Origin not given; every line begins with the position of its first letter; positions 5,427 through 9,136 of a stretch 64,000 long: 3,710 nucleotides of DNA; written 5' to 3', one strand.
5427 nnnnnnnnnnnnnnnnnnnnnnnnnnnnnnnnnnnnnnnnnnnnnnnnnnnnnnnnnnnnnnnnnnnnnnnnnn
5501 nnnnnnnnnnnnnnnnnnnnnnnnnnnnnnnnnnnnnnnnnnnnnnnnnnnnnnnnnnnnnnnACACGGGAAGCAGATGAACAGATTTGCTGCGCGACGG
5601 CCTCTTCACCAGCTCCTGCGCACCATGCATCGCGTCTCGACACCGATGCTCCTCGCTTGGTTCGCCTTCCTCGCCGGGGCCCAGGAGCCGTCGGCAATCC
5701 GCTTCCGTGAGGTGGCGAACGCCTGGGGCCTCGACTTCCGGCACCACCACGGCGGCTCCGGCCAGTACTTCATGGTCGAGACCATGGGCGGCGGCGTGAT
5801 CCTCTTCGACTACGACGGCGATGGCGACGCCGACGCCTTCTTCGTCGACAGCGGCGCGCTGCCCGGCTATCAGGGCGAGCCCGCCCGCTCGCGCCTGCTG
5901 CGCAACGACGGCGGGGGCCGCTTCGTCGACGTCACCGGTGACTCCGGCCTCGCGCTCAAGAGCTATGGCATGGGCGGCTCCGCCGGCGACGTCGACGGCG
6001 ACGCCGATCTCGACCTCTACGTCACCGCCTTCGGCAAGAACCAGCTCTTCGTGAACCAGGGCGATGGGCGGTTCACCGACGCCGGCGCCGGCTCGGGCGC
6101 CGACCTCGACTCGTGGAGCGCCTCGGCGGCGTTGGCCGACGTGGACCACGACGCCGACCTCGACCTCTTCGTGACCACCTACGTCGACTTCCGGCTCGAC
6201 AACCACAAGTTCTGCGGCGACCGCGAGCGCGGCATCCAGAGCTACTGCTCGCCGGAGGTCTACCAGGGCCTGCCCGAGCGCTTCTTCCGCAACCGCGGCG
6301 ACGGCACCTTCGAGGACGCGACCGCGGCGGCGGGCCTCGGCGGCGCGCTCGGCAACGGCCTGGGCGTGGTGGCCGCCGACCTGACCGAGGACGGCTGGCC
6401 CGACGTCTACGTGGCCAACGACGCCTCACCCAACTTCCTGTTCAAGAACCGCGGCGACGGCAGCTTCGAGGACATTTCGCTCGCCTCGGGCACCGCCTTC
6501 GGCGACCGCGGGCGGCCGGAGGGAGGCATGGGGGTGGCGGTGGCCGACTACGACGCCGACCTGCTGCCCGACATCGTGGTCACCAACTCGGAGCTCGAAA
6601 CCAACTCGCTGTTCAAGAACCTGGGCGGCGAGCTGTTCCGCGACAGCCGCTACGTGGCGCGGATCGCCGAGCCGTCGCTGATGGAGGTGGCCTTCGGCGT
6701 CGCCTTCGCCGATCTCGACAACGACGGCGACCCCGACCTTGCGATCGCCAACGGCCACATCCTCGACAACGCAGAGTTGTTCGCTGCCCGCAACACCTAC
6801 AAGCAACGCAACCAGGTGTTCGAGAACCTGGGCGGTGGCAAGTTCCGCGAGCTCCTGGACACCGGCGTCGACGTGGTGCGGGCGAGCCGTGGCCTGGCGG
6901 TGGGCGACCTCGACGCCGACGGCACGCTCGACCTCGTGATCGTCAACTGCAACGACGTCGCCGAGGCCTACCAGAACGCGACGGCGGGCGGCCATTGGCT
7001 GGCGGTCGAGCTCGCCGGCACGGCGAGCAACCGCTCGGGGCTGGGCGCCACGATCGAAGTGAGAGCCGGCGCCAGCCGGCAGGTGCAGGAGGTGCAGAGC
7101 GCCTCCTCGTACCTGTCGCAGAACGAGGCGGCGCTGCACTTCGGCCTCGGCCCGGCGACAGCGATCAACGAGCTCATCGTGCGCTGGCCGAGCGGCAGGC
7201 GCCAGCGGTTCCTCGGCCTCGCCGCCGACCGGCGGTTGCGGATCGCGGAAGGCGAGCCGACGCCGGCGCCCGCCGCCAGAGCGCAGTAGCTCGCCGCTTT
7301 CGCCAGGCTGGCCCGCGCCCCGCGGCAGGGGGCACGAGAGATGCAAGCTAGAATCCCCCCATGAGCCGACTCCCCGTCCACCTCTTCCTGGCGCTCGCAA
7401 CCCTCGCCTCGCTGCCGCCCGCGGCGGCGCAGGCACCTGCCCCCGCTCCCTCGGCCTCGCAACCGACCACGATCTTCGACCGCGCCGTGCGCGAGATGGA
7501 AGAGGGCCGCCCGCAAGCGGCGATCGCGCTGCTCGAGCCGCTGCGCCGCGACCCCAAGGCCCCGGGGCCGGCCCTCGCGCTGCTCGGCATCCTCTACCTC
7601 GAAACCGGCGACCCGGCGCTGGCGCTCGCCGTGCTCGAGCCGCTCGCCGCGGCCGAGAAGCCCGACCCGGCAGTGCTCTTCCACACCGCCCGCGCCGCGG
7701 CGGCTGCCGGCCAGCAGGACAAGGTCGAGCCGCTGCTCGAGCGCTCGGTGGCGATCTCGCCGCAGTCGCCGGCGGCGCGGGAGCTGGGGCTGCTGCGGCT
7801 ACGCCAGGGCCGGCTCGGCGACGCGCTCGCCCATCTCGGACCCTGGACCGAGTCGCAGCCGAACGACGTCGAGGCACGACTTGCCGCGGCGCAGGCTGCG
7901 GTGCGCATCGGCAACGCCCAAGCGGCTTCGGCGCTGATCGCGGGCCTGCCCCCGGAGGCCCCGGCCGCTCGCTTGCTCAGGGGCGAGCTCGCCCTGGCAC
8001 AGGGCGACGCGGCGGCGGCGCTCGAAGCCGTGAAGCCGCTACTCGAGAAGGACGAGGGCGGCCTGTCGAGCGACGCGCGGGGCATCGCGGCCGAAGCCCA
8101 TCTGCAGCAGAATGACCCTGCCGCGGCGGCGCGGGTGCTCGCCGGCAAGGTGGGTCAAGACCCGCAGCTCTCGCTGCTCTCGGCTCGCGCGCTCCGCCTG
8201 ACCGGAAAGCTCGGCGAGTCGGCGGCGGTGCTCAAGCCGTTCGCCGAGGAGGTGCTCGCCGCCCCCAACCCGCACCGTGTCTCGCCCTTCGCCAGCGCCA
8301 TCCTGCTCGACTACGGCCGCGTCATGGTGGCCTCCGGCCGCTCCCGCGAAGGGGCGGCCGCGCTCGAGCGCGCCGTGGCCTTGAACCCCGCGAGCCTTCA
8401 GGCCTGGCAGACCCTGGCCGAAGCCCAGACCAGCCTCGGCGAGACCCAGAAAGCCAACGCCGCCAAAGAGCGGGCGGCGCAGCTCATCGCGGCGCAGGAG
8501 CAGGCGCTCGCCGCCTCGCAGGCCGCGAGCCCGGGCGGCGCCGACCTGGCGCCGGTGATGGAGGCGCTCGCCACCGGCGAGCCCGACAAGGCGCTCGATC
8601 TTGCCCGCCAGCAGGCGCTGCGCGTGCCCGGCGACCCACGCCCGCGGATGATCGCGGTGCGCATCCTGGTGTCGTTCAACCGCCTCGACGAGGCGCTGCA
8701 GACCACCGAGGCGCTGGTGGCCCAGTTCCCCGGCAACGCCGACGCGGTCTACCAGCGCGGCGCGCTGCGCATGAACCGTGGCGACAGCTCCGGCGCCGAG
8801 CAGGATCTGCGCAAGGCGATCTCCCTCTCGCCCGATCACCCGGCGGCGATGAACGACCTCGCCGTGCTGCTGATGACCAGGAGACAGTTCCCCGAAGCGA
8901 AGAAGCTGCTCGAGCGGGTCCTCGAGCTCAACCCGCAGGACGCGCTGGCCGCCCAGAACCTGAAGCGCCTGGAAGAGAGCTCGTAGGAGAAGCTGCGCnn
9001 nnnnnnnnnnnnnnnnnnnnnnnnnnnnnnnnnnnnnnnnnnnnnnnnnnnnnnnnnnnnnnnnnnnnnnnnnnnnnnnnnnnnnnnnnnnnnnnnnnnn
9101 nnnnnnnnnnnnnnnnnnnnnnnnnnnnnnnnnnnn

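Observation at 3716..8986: TPR-CRTAC1-TPR secreted cassette with candidate sigma-54 promoter and a structured leader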

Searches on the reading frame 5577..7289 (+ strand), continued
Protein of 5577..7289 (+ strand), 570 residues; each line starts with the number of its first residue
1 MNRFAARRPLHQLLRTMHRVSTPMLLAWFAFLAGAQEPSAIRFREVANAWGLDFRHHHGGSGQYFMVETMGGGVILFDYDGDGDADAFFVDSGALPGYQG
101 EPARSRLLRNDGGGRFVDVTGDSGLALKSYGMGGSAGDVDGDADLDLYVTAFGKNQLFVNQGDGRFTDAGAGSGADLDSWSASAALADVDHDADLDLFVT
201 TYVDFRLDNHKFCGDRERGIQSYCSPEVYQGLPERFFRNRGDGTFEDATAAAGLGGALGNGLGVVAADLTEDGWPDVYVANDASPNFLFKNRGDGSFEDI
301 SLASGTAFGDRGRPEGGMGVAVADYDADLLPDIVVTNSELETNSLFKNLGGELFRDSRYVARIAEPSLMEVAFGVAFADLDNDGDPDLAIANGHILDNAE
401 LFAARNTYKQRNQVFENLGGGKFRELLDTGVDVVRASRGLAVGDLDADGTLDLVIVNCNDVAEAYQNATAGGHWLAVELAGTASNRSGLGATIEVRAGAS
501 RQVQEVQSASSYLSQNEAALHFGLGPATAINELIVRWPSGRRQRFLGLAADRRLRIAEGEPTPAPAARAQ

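Call 81: fold_search(model_id=the predicted structure, library=pdb)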
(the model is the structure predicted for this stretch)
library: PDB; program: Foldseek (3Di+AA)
matches with E <= 10: 1184; with E <= 0.001: 275
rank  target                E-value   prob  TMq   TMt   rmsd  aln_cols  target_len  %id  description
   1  9etn_A                7.6e-31  1.00  0.68  0.69   5.1       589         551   20  Crystal structure of murine CRTAC1 (released 2024-07-31)
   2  2bwr_A                4.3e-11  1.00  0.38  0.50   5.9       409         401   18  Crystal Structure of Psathyrella Velutina Lectin at 1.5A Resolution (released 2006-01-23)
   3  4up4_A                9.5e-11  1.00  0.39  0.52   6.0       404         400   19  Structure of the recombinant lectin PVL from Psathyrella velutina in complex with GlcNAcb-D-1,3Galactoside (released 2015-01-28)
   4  2bwm                  1.0e-10  1.00  0.38  0.50   5.8       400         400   18  1.8A CRYSTAL STRUCTURE OF of Psathyrella velutina LECTIN IN COMPLEX WITH METHYL 2-ACETAMIDO-1,2-DIDEOXY-1-SELENO-BETA-D- (released 2006-01-23)
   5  4up4_B                1.8e-10  1.00  0.38  0.50   6.1       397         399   19  Structure of the recombinant lectin PVL from Psathyrella velutina in complex with GlcNAcb-D-1,3Galactoside (released 2015-01-28)
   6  4tqj_A                2.4e-10  1.00  0.40  0.51   7.6       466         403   17  Structural basis of specific recognition of non-reducing terminal N-acetylglucosamine by an Agrocybe aegerita lection (released 2015-06-03)
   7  4tqm_A                3.9e-10  1.00  0.37  0.48   7.0       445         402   18  Structural basis of specific recognition of non-reducing terminal N-acetylglucosamine by an Agrocybe aegerita lection (released 2015-06-03)
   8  5mb4                  4.1e-10  1.00  0.38  0.50   6.3       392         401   17  Crystal Structure of the Psathyrella asperospora lectin PAL in complex with GlcNAc (released 2017-02-22)
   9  8w30_A                1.2e-09  1.00  0.38  0.36  19.2       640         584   12  Crystal structure of alpha-V beta-1 integrin headpiece in complex with TR01225179 (released 2025-01-01)
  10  9v6e_B                1.7e-09  1.00  0.45  0.62   5.1       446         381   11  Cryo-EM structure of human full length KICSTOR complex (state 1) (released 2025-11-12)
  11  9van_B                4.8e-09  1.00  0.45  0.61   6.6       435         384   12  Cryo-EM structure of human full length KICSTOR complex (state 2) (released 2025-11-12)
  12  4um9_A                5.7e-09  1.00  0.39  0.37  19.1       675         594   13  Crystal structure of alpha V beta 6 with peptide (released 2014-11-12)
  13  4um8_C                1.8e-08  1.00  0.38  0.36  19.7       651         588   12  Crystal structure of alpha V beta 6 (released 2014-11-12)
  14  4um8_A                1.9e-08  1.00  0.38  0.36  19.9       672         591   13  Crystal structure of alpha V beta 6 (released 2014-11-12)
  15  9v80_B                3.2e-08  1.00  0.42  0.59   7.1       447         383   11  Cryo-EM structure of KICSTOR CCC complex (state 4) (released 2025-11-12)
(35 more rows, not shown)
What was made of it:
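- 5577..7289 (+): CRTAC1-family protein: Sec signal, seven-bladed FG-GAP propeller with seven DxDxDG-type loops, then a C-terminal UnbV_ASPIC domain. The likely start is ATG 5625. The best structural match is murine CRTAC1 9ETN, E = 7.6e-31, TM 0.68; next come fungal GlcNAc lectins and integrin alpha (call 81).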

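Call 89: search_protein_families(library=pfam, proteins=[L009:9717-13160:+, L012:9690-13379:+, L061:7740-10877:+, L014:9707-13264:+], max_evalue=0.0001)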
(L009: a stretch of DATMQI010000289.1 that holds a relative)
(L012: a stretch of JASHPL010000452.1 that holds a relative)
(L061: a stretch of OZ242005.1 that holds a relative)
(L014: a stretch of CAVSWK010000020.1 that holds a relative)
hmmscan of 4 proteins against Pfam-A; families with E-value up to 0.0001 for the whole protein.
L009:9717-13160:+ (1148 aa): 17 families
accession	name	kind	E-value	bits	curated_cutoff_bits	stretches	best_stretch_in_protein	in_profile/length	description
PF13517.12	FG-GAP_3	-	2e-42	144.1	26.9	6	280-344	1-61/61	FG-GAP-like repeat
PF00515.34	TPR_1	-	1.5e-25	88.4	27.8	2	144-175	1-32/34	Tetratricopeptide repeat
PF07719.23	TPR_2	-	2e-25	87.2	27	2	144-176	1-33/34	Tetratricopeptide repeat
PF13432.12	TPR_16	-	2.2e-24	85.9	32.7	3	48-110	3-65/65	Tetratricopeptide repeat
PF13181.12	TPR_8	-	1.3e-18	66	25.7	0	144-175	1-32/34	Tetratricopeptide repeat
PF13428.12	TPR_14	-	9.2e-17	60.3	23.5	1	83-117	8-42/44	Tetratricopeptide repeat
PF14559.12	TPR_19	-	2.6e-16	60.1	25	1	58-113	7-62/68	Tetratricopeptide repeat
PF13431.12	TPR_17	-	4.7e-14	51.8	24.4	0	133-164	2-33/34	Tetratricopeptide repeat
PF13414.12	TPR_11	-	1.9e-13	50.3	26.8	0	151-190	1-40/42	TPR repeat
PF23914.1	TPR_CcmH_CycH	-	2.6e-13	50.6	42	1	140-229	46-140/158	Cytochrome c-type biogenesis protein H TPR domain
PF13371.12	TPR_9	-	1.8e-12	47.5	35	2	48-112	1-65/73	Tetratricopeptide repeat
PF01839.29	FG-GAP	-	2.2e-12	47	22.1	0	331-344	7-20/37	FG-GAP repeat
PF07593.17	UnbV_ASPIC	-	3.4e-12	46.5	23.4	1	643-707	1-65/68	ASPIC and UnbV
PF13424.12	TPR_12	-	6.9e-11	42.6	30.1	1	144-203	3-70/77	Tetratricopeptide repeat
PF13174.12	TPR_6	-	9e-09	35.9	26.3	0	78-108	2-32/33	Tetratricopeptide repeat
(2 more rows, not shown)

L012:9690-13379:+ (1230 aa): 19 families
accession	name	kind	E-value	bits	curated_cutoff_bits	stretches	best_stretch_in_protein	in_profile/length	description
PF13517.12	FG-GAP_3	-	2.1e-41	140.7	26.9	4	296-360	1-61/61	FG-GAP-like repeat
PF07719.23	TPR_2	-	3e-29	99.1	27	3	127-159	2-34/34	Tetratricopeptide repeat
PF00515.34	TPR_1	-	8.5e-28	95.5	27.8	2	127-159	2-34/34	Tetratricopeptide repeat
PF13181.12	TPR_8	-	3.6e-24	83.2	25.7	1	128-159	3-34/34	Tetratricopeptide repeat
PF14559.12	TPR_19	-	5.6e-21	75.1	25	2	171-219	2-50/68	Tetratricopeptide repeat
PF13432.12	TPR_16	-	2.1e-20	73.3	32.7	2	96-160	1-65/65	Tetratricopeptide repeat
PF13414.12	TPR_11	-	4.4e-20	71.5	26.8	2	140-172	8-40/42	TPR repeat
PF23914.1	TPR_CcmH_CycH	-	1.1e-17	64.7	42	2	156-246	46-141/158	Cytochrome c-type biogenesis protein H TPR domain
PF13431.12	TPR_17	-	8.9e-17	60.3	24.4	0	148-181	1-34/34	Tetratricopeptide repeat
PF13424.12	TPR_12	-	3.5e-15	56.4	30.1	2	160-219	3-70/77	Tetratricopeptide repeat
PF13428.12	TPR_14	-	1.3e-14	53.7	23.5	1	126-168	1-43/44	Tetratricopeptide repeat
PF07593.17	UnbV_ASPIC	-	4.3e-14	52.6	23.4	1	670-734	1-65/68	ASPIC and UnbV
PF13371.12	TPR_9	-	7.7e-13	48.7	35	1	135-191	4-60/73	Tetratricopeptide repeat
PF13174.12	TPR_6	-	4.4e-11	43.1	26.3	0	129-158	3-32/33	Tetratricopeptide repeat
PF13176.12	TPR_7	-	1.3e-08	34.6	27.9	0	129-160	2-33/36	Tetratricopeptide repeat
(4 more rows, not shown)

L061:7740-10877:+ (1046 aa): 22 families
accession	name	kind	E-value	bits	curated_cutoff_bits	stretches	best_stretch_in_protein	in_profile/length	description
PF13517.12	FG-GAP_3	-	1.4e-42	144.5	26.9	5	125-198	1-61/61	FG-GAP-like repeat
PF13414.12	TPR_11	-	5.2e-42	141.7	26.8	5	914-955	1-42/42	TPR repeat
PF07719.23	TPR_2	-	3.4e-41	136.4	27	1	910-939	4-33/34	Tetratricopeptide repeat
PF00515.34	TPR_1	-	2e-38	129.1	27.8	2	910-939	4-33/34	Tetratricopeptide repeat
PF13181.12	TPR_8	-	1.5e-37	125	25.7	1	910-939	4-33/34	Tetratricopeptide repeat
PF13432.12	TPR_16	-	7.2e-36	122.7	32.7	4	844-905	2-63/65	Tetratricopeptide repeat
PF14559.12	TPR_19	-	2.3e-25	89.1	25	2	952-1011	2-61/68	Tetratricopeptide repeat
PF13428.12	TPR_14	-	7.3e-23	79.2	23.5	0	976-1018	2-42/44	Tetratricopeptide repeat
PF13431.12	TPR_17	-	9.9e-21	72.7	24.4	0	895-928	1-34/34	Tetratricopeptide repeat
PF07593.17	UnbV_ASPIC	-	1.7e-20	73.1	23.4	1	540-604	1-65/68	ASPIC and UnbV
PF13424.12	TPR_12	-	3.3e-19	69.3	30.1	0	842-902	6-74/77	Tetratricopeptide repeat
PF13371.12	TPR_9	-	5.9e-18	65.1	35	1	883-944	5-66/73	Tetratricopeptide repeat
PF23914.1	TPR_CcmH_CycH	-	2e-17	63.9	42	1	913-1004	56-150/158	Cytochrome c-type biogenesis protein H TPR domain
PF13176.12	TPR_7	-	3e-16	58.5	27.9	0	910-938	2-32/36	Tetratricopeptide repeat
PF13174.12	TPR_6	-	1e-13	51.4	26.3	0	946-967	5-26/33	Tetratricopeptide repeat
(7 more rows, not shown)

L014:9707-13264:+ (1186 aa): 19 families
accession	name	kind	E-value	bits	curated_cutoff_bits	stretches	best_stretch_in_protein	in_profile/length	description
PF13517.12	FG-GAP_3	-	1.3e-42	144.7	26.9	5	276-339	1-60/61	FG-GAP-like repeat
PF13181.12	TPR_8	-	3.3e-24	83.4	25.7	1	142-174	1-33/34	Tetratricopeptide repeat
PF07719.23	TPR_2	-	5.6e-24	82.7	27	1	142-173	1-32/34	Tetratricopeptide repeat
PF00515.34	TPR_1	-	5.7e-24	83.3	27.8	2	142-173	1-32/34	Tetratricopeptide repeat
PF13432.12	TPR_16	-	1.2e-15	58.1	32.7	1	80-141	3-64/65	Tetratricopeptide repeat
PF14559.12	TPR_19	-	4.6e-15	56.1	25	2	154-200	3-49/68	Tetratricopeptide repeat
PF13414.12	TPR_11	-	3.8e-14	52.5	26.8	1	149-190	1-42/42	TPR repeat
PF07593.17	UnbV_ASPIC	-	4e-14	52.7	23.4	1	673-737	1-65/68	ASPIC and UnbV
PF23914.1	TPR_CcmH_CycH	-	1e-13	51.9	42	1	138-207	46-115/158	Cytochrome c-type biogenesis protein H TPR domain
PF13431.12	TPR_17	-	3.5e-13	49.1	24.4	0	96-127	1-32/34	Tetratricopeptide repeat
PF13428.12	TPR_14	-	7.4e-13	48.2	23.5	0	80-115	7-42/44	Tetratricopeptide repeat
PF13424.12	TPR_12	-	1.2e-12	48.2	30.1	1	142-200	3-69/77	Tetratricopeptide repeat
PF13371.12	TPR_9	-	6.3e-09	36.2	35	0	118-177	5-64/73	Tetratricopeptide repeat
PF12895.13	ANAPC3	-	4.2e-08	33.8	27.2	1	88-167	3-81/82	Anaphase-promoting complex, cyclosome, subunit 3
PF13374.12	TPR_10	-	4.2e-08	33.4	27.5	0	40-67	2-29/42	Tetratricopeptide repeat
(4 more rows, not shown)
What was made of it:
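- Fusion proteins occur in both domain orders, which is classic Rosetta-stone evidence for joint function (call 89).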

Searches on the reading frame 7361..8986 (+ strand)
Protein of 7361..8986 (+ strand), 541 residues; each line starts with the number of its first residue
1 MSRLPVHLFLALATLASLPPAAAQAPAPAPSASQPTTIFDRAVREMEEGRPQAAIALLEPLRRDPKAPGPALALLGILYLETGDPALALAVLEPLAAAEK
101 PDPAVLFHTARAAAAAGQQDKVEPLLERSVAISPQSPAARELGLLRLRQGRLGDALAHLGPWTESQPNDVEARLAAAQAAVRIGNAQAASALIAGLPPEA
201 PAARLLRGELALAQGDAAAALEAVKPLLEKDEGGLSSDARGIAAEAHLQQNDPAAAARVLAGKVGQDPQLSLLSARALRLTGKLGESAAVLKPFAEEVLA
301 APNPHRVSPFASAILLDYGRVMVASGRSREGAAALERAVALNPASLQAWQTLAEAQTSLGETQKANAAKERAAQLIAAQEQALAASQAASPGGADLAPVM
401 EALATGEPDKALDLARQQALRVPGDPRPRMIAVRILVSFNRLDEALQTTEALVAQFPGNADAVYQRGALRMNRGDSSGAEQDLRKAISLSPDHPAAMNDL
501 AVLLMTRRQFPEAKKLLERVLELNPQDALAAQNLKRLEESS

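Call 9: search_protein_families(library=pfam, proteins=[window:7361-8986:+], max_evalue=0.01)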
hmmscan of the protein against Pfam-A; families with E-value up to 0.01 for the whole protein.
window:7361-8986:+ (541 aa): 20 families
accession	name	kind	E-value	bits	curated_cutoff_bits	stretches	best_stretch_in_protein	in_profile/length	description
PF14559.12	TPR_19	-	6.7e-35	119.7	25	6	474-535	5-65/68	Tetratricopeptide repeat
PF13428.12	TPR_14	-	2.2e-30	102.5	23.5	2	313-354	2-43/44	Tetratricopeptide repeat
PF13432.12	TPR_16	-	9.1e-27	93.6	32.7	5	465-528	2-65/65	Tetratricopeptide repeat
PF07719.23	TPR_2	-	1.9e-22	77.9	27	1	495-527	2-34/34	Tetratricopeptide repeat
PF13431.12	TPR_17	-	4.3e-18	64.4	24.4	0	484-514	3-33/34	Tetratricopeptide repeat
PF13371.12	TPR_9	-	7.7e-18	64.7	35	2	440-496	9-65/73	Tetratricopeptide repeat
PF00515.34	TPR_1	-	7.1e-14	51.4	27.8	2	495-527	2-34/34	Tetratricopeptide repeat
PF12895.13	ANAPC3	-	7.6e-13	49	27.2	0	118-192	4-78/82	Anaphase-promoting complex, cyclosome, subunit 3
PF13181.12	TPR_8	-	2.2e-10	40.3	25.7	0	460-493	1-34/34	Tetratricopeptide repeat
PF13414.12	TPR_11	-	3e-08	33.7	26.8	0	472-504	6-38/42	TPR repeat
PF07721.20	TPR_4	-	6e-08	33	27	0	71-93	3-25/26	Tetratricopeptide repeat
PF23914.1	TPR_CcmH_CycH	-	8.3e-08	32.7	42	2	318-385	56-123/158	Cytochrome c-type biogenesis protein H TPR domain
PF25062.1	ARM_TT21_N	-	1.4e-06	28.7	40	0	431-525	105-199/222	Tetratricopeptide repeat protein 21 N-terminal ARM repeat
PF13424.12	TPR_12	-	2.5e-06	28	30.1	0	464-523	6-74/77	Tetratricopeptide repeat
PF13429.12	TPR_15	-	3e-05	24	26.2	0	88-189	132-233/280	Tetratricopeptide repeat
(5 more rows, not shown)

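Call 39: list_cluster_members(proteins=[P0121, P0001, window:7361-8986:+])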
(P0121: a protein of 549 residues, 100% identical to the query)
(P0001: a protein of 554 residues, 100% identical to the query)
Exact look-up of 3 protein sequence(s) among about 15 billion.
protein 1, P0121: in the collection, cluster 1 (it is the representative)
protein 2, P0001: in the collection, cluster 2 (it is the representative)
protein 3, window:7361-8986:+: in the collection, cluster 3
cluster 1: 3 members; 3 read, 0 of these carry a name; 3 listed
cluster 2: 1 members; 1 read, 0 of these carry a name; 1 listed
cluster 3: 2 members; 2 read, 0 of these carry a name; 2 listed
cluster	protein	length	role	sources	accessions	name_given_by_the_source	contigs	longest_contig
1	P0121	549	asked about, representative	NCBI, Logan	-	-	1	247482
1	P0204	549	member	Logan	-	-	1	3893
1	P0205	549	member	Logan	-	-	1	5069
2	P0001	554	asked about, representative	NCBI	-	-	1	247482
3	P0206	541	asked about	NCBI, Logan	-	-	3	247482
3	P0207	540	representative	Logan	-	-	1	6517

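Call 55: search_protein_families(library=ncbifam, proteins=[window:7361-8986:+], max_evalue=0.001)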
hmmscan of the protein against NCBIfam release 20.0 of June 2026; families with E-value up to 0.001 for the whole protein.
window:7361-8986:+ (541 aa): 19 families
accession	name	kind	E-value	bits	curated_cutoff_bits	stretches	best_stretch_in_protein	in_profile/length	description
TIGR02917.1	PEP_TPR_lipo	equivalog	1.5e-30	105.8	312.2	2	27-271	151-397/899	XrtA/PEP-CTERM system TPR-repeat protein PrsT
NF040959.1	MamA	equivalog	8.9e-22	77.5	200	1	442-528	53-139/204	magnetosome protein MamA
NF052415.1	T3SS_chap_SctY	equivalog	5.3e-15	55.8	70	1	46-127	17-101/106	type III secretion apparatus assembly chaperone SctY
NF033920.0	C39_PA2778_fam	equivalog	8.7e-15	54.8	150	1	428-525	158-255/255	PA2778 family cysteine peptidase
TIGR03939.1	PGA_TPR_OMP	equivalog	2.9e-12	45.7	366.65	1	430-536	399-504/800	poly-beta-1,6 N-acetyl-D-glucosamine export porin PgaA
NF052400.1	M48_BAM_BepA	equivalog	3.6e-12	45.8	570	0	309-390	372-453/483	beta-barrel assembly-enhancing protease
TIGR00540.1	TPR_hemY_coli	hypoth_equivalog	6.1e-12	45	142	1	141-260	88-209/385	heme biosynthesis-associated TPR protein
TIGR02521.1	type_IV_pilW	equivalog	7.1e-12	45.4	154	1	456-528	131-203/234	type IV pilus biogenesis/stability protein PilW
TIGR02552.1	LcrH_SycD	equivalog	9e-09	35.2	104.8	0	441-528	33-120/136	SycD/LcrH family type III secretion system chaperone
NF033762.1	social_mot_Tgl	equivalog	6.9e-08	32.1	225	1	463-536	34-108/252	social motility TPR repeat lipoprotein Tgl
NF008391.2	PRK11189.1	equivalog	1.5e-07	31.3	250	1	432-533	40-138/297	lipoprotein NlpI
TIGR02795.1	tol_pal_ybgF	equivalog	2e-07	31.6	90.1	1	443-535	19-117/119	tol-pal system protein YbgF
NF047558.1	TPR_END_plus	domain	8.9e-06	25.6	32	0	462-493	1-32/56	TPR end-of-group domain-containing protein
TIGR03302.1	OM_YfiO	subfamily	1e-05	25.2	81.4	0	12-63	11-61/239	outer membrane protein assembly factor BamD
NF047371.1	FlcA_CTERM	equivalog_domain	9.5e-05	21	300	0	457-537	119-198/646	periplasmic flagellar collar protein FlcA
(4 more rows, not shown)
